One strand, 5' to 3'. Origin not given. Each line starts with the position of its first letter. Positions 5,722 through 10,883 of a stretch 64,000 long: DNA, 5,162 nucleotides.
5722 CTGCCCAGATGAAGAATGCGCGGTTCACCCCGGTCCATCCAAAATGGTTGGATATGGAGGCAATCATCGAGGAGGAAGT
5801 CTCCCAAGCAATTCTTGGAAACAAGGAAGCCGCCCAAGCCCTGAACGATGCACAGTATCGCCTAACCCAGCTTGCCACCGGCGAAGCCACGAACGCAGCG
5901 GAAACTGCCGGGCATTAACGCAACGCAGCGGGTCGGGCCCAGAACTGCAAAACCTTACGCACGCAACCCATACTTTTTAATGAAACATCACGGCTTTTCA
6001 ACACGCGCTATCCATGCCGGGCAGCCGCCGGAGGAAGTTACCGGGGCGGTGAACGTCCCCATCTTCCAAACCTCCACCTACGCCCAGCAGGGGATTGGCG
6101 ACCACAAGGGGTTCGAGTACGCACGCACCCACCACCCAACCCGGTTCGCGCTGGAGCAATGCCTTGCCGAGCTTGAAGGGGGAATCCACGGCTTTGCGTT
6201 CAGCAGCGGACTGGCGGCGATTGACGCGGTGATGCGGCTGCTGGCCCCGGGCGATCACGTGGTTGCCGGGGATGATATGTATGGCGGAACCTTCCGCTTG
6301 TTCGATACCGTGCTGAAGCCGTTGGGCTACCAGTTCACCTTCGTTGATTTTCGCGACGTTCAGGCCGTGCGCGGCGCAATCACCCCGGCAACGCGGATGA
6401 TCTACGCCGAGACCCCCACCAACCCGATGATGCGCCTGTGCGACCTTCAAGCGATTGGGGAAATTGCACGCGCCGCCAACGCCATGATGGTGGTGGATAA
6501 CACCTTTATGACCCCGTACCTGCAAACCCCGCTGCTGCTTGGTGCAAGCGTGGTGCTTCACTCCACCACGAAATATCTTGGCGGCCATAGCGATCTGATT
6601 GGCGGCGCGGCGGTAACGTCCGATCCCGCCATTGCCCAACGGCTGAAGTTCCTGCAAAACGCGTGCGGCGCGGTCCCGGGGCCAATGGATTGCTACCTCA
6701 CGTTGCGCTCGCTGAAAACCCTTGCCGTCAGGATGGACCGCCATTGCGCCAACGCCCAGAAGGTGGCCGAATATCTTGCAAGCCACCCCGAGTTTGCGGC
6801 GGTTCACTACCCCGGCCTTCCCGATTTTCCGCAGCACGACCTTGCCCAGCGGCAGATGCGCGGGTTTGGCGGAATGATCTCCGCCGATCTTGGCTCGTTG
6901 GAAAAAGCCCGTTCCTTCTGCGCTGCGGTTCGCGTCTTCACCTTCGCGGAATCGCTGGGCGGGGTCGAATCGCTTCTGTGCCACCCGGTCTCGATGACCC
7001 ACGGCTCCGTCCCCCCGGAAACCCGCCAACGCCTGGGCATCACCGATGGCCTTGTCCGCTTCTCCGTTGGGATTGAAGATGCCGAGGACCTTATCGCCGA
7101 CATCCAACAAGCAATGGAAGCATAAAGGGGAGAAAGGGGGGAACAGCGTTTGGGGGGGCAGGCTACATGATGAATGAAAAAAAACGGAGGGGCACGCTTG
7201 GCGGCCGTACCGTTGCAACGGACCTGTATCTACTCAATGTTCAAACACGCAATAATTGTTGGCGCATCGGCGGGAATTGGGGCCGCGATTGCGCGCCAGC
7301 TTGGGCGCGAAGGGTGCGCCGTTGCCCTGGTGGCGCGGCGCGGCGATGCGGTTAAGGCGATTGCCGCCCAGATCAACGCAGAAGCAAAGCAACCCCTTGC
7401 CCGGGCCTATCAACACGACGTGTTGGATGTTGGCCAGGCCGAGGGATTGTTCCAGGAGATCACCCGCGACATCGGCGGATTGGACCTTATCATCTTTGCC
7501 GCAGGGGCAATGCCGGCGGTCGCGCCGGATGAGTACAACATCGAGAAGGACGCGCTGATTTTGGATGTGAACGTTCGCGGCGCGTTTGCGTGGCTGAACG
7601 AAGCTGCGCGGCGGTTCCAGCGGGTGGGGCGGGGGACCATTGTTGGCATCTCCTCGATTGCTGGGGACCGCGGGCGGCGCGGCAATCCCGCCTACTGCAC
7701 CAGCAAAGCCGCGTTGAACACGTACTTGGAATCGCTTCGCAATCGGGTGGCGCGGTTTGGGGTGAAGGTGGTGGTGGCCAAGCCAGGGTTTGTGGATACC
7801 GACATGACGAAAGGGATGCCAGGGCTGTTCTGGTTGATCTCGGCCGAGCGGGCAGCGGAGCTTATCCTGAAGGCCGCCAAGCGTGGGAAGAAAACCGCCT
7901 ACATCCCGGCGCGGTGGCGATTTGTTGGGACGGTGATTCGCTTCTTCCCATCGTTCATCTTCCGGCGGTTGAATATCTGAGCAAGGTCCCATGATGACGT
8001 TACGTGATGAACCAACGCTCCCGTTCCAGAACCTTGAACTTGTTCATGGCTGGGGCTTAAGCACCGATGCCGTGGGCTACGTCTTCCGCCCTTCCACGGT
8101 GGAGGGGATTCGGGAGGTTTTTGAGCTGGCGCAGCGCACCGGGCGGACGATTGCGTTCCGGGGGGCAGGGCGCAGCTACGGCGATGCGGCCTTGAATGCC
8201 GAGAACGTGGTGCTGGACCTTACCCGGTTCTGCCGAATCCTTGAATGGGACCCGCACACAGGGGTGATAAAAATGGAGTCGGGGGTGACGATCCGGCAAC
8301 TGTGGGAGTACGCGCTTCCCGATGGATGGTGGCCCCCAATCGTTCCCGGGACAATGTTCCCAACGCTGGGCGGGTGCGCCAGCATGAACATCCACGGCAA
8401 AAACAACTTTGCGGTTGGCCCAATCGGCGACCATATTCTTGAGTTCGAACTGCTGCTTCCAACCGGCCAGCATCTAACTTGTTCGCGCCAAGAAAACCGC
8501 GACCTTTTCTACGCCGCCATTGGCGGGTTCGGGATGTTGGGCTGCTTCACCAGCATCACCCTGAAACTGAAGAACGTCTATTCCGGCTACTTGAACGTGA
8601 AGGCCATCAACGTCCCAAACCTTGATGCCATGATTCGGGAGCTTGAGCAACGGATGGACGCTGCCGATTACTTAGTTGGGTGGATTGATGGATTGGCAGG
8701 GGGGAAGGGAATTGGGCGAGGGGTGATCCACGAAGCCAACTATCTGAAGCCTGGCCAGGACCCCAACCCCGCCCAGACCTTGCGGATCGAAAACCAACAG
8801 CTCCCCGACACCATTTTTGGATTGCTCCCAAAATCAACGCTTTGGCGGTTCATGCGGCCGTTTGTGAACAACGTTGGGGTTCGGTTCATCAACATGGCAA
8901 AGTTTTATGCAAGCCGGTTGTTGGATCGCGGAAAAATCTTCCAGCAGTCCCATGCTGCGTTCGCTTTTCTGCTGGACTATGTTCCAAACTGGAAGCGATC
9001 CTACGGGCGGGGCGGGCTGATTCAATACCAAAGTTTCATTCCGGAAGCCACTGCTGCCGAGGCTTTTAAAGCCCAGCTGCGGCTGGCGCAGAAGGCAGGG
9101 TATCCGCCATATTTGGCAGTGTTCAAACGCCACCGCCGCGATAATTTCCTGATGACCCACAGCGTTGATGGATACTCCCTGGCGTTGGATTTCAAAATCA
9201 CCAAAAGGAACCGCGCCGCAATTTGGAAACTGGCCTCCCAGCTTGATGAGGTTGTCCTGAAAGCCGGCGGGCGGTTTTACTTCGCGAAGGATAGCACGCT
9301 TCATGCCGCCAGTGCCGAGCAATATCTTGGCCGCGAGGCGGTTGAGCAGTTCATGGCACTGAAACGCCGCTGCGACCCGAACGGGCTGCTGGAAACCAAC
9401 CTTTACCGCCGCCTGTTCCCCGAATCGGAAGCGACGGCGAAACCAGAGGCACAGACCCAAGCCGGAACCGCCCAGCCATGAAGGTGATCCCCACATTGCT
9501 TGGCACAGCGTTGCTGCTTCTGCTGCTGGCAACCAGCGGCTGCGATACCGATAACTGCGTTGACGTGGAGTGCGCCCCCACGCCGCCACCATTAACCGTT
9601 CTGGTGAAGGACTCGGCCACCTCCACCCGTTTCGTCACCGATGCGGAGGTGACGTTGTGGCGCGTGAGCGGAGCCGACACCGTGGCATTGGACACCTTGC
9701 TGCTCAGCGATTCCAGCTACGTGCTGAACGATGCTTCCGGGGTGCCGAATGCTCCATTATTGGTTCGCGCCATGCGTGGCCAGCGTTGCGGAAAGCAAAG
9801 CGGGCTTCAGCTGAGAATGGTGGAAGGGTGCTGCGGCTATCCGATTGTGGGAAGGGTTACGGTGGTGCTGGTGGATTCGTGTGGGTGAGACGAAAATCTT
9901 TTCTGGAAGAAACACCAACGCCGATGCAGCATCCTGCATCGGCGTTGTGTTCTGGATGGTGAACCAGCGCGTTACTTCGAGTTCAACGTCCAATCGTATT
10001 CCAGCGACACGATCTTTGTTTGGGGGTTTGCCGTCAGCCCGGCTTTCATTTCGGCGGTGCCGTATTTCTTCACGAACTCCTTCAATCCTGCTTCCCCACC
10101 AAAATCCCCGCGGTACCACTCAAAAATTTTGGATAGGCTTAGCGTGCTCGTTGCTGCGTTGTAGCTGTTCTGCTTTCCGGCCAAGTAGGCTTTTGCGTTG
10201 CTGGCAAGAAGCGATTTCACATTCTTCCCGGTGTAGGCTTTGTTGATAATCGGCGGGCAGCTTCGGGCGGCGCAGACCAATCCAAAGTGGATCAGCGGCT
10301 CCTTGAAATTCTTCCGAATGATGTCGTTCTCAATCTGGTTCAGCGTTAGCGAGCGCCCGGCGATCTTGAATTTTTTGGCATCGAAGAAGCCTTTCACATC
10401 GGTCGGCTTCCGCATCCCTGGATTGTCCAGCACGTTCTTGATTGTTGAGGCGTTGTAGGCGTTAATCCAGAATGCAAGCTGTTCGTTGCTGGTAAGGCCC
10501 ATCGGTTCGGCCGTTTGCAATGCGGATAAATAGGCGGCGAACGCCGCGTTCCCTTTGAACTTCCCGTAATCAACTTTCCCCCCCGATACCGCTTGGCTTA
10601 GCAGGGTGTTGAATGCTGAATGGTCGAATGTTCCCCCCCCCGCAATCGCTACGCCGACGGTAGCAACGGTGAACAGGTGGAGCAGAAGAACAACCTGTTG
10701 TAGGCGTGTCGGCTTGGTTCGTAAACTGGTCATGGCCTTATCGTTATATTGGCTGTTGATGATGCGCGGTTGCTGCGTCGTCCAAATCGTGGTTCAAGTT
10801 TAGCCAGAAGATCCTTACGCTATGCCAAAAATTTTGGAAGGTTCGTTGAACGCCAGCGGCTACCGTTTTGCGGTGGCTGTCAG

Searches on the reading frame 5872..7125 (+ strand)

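Call 51: search_protein_families(library=pfam, proteins=[window:5872-7125:+], max_evalue=0.001)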
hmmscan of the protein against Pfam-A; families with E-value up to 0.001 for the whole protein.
window:5872-7125:+ (417 aa): 3 families
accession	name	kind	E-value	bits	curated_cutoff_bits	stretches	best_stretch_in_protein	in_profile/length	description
PF01053.26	Cys_Met_Meta_PP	-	1.1e-146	488.7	27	1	43-416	1-381/381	Cys/Met metabolism PLP-dependent enzyme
PF01041.23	DegT_DnrJ_EryC1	-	5.7e-06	26.2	19.8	1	90-263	25-200/360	DegT/DnrJ/EryC1/StrS aminotransferase family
PF00155.27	Aminotran_1_2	-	0.00033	20.4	19.7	1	94-218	47-194/361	Aminotransferase class I and II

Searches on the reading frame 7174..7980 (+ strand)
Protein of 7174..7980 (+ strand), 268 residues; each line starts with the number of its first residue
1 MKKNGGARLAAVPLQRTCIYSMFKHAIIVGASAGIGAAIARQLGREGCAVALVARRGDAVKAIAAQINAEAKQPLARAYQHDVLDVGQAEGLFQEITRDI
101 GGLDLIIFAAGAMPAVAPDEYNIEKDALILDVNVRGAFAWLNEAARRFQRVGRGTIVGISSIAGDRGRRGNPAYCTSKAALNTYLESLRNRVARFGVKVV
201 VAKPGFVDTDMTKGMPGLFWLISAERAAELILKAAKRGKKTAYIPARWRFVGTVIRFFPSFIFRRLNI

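Call 50: search_protein_families(library=pfam, proteins=[window:7174-7980:+], max_evalue=0.001)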
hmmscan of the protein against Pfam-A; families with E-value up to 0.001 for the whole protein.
window:7174-7980:+ (268 aa): 5 families
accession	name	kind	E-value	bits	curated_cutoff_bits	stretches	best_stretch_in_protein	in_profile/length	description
PF00106.31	adh_short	-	3.8e-42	144.4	26.6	1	24-213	1-188/195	short chain dehydrogenase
PF13561.12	adh_short_C2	-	1.9e-30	106.6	27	1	30-217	1-186/236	Enoyl-(Acyl carrier protein) reductase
PF08659.16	KR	-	5e-09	36.8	22.6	1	27-201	4-172/180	KR domain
PF02882.25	THF_DHG_CYH_C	-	0.00047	19.9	27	0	16-65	29-78/160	Tetrahydrofolate dehydrogenase/cyclohydrolase, NAD(P)-binding domain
PF01370.27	Epimerase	-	0.00097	19.1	20.9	0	27-186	2-154/240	NAD dependent epimerase/dehydratase family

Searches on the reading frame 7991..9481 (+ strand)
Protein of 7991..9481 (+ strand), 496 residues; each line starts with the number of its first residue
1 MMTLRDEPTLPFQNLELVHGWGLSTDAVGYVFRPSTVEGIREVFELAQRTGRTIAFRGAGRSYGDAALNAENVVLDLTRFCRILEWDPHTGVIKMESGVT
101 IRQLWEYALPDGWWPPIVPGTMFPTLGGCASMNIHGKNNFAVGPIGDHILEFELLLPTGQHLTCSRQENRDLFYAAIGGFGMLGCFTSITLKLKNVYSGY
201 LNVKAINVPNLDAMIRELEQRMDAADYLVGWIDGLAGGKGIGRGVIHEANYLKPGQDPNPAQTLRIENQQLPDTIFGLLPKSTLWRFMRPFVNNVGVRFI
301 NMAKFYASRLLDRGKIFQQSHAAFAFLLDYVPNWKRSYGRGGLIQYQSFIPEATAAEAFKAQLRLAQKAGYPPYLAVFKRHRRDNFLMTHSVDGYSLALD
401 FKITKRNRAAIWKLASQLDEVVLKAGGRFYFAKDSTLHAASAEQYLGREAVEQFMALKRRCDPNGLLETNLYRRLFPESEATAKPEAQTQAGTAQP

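Call 51: search_protein_families(library=pfam, proteins=[window:7991-9481:+], max_evalue=0.001)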
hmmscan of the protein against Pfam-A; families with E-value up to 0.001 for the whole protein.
window:7991-9481:+ (496 aa): 1 family
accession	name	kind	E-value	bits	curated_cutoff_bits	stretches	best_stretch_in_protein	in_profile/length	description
PF01565.28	FAD_binding_4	-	7.5e-29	100.6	26.4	1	30-165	3-139/139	FAD binding domain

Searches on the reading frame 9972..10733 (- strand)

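Call 50: search_protein_families(library=pfam, proteins=[window:9972-10733:-], max_evalue=0.001)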
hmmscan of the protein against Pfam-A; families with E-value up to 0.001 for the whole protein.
window:9972-10733:- (253 aa): 1 family
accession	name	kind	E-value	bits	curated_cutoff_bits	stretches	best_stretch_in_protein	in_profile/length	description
PF04784.19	DUF547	-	3.7e-29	101.7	27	1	79-184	3-125/125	Protein of unknown function, DUF547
